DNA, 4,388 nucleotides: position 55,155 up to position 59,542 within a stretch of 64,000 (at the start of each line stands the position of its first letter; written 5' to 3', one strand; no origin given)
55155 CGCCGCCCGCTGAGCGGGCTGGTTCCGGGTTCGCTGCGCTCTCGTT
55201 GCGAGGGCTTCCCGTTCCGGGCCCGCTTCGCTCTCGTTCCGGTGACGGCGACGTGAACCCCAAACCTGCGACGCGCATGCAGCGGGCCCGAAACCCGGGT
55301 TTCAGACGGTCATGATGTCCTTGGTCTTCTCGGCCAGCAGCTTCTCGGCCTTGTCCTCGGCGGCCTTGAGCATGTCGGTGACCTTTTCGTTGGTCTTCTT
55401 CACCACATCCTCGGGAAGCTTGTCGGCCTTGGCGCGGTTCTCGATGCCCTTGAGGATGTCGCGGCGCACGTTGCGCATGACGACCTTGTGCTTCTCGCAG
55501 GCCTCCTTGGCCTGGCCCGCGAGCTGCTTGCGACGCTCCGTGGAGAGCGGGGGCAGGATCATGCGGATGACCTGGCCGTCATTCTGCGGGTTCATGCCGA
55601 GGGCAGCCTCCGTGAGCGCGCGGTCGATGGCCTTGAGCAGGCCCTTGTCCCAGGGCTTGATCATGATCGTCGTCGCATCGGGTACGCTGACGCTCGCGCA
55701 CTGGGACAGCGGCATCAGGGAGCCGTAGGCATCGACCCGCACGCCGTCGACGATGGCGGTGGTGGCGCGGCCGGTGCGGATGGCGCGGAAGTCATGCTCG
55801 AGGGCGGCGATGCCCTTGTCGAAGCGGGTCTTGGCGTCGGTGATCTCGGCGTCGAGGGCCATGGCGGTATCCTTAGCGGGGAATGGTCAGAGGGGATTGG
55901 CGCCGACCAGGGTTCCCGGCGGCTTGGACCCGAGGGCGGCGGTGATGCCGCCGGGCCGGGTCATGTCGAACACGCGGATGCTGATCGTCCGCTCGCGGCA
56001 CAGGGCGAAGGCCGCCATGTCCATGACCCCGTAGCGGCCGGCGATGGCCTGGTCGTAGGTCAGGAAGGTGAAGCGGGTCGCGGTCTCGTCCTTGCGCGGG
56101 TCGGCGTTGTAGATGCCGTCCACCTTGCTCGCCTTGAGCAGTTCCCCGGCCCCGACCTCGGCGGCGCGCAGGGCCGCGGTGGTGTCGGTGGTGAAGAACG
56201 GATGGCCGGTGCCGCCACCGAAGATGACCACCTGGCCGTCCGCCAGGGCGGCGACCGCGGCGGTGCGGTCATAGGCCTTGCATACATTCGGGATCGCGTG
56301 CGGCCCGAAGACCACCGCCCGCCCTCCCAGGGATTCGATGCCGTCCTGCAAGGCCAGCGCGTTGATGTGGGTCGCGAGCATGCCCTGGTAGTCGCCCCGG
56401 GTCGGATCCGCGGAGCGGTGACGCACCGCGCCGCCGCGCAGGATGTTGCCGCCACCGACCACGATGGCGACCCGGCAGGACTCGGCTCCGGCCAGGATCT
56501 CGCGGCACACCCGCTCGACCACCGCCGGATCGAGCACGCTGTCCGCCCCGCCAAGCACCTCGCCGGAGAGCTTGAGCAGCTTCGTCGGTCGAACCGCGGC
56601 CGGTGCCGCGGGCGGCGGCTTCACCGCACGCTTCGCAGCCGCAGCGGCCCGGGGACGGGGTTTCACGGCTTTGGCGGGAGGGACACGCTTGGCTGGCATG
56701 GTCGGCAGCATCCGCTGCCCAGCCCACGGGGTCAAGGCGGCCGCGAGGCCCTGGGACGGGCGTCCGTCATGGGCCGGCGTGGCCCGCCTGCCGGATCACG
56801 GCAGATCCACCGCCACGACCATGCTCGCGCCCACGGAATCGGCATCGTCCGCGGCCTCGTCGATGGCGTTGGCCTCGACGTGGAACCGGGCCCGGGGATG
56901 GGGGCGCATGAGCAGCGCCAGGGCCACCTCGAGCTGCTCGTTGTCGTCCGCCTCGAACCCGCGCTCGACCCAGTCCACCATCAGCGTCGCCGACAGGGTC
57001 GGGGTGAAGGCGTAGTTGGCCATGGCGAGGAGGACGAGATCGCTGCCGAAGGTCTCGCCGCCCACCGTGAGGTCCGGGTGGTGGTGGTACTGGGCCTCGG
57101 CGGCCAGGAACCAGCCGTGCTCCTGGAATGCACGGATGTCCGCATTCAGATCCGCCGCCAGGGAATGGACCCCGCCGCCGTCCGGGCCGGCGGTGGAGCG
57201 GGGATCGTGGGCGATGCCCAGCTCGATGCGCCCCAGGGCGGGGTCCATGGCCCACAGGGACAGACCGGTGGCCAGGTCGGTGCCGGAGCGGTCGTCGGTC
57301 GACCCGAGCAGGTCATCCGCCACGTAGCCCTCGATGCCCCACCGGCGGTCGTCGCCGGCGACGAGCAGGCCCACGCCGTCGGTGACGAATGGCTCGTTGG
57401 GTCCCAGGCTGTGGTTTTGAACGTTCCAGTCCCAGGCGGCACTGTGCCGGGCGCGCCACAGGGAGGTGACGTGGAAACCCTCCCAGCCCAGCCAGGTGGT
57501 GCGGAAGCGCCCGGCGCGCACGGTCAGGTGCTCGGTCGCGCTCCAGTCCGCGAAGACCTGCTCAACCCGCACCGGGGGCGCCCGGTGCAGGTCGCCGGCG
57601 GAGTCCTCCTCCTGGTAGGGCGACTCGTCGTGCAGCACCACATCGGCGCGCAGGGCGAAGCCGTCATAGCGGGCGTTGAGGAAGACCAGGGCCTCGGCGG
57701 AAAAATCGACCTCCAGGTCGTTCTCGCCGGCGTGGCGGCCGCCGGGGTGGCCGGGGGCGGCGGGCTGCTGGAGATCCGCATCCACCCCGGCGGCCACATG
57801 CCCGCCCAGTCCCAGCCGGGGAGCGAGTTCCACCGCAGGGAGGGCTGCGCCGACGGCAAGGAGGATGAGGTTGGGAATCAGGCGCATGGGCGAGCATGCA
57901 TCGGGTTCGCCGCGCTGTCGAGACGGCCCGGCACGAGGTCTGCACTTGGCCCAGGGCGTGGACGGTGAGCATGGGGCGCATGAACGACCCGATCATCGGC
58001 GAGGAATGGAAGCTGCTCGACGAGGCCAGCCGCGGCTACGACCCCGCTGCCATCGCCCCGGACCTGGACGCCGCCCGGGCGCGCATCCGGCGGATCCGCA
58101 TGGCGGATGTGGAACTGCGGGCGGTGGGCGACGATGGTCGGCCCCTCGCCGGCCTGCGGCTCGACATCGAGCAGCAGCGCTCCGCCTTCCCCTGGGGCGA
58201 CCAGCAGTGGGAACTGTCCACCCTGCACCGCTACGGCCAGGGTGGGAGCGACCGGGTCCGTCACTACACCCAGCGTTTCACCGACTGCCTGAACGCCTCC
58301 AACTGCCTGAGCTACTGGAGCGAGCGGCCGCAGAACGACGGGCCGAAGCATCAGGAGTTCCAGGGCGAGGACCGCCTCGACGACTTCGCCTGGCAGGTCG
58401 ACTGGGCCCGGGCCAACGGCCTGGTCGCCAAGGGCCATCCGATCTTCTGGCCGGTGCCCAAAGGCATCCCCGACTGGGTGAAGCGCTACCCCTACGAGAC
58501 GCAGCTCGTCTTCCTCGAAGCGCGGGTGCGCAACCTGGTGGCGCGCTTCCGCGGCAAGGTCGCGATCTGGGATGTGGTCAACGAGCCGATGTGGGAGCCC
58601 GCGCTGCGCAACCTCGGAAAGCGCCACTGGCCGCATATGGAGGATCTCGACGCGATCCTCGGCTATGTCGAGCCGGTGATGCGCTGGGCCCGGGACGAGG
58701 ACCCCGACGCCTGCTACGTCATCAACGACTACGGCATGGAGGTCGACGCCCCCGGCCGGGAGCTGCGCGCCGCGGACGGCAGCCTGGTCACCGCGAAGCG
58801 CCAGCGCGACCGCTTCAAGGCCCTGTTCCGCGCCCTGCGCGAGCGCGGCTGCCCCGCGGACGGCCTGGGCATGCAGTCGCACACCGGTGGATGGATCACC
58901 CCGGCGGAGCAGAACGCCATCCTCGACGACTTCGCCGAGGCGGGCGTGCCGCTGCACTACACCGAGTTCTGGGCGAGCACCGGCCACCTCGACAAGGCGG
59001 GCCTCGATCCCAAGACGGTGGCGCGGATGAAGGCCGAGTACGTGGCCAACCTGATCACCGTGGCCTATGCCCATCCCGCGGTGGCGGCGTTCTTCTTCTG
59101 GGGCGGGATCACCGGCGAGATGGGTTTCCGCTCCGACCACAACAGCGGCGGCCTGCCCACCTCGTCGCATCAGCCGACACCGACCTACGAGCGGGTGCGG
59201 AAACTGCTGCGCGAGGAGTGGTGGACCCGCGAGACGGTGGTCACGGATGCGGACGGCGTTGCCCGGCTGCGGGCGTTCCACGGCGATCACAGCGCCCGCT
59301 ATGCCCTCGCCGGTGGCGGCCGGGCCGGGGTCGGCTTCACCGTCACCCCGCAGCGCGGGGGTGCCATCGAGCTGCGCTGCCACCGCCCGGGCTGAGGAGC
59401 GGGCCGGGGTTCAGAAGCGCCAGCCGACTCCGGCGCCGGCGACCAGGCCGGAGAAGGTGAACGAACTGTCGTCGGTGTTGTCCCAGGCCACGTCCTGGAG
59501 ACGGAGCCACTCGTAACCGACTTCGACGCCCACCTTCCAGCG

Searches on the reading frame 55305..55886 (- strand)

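Call 45: search_protein_families(library=pfam, proteins=[window:55305-55886:-], max_evalue=0.0001)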
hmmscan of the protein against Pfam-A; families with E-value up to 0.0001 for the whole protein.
window:55305-55886:- (194 aa): 1 family
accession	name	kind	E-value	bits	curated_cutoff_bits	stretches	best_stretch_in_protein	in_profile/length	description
PF01765.24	RRF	-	1e-53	182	29.7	1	29-192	1-164/164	Ribosome recycling factor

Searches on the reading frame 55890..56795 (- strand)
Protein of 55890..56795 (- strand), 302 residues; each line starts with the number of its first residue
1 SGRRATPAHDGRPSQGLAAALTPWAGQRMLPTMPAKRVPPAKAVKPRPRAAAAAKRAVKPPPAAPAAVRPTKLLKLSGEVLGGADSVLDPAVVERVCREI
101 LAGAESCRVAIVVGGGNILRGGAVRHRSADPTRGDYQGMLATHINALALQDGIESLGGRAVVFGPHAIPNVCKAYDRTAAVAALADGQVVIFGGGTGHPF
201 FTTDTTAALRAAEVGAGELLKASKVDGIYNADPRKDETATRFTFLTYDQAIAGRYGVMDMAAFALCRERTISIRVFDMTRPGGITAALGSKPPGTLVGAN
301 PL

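Call 45: search_protein_families(library=pfam, proteins=[window:55890-56795:-], max_evalue=0.0001)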
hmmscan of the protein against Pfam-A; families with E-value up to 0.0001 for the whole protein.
window:55890-56795:- (302 aa): 1 family
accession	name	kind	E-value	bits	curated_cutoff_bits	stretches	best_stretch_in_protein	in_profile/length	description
PF00696.33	AA_kinase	-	4.6e-32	112.1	24.9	1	72-277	3-234/234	Amino acid kinase family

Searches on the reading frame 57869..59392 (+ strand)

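Call 45: search_protein_families(library=pfam, proteins=[window:57869-59392:+], max_evalue=0.0001)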
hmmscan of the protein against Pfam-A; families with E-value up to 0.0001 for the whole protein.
window:57869-59392:+ (508 aa): 1 family
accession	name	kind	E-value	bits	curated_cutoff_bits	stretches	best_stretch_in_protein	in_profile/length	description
PF00331.26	Glyco_hydro_10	-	1.6e-28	100.3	22.1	1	171-444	60-309/311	Glycosyl hydrolase family 10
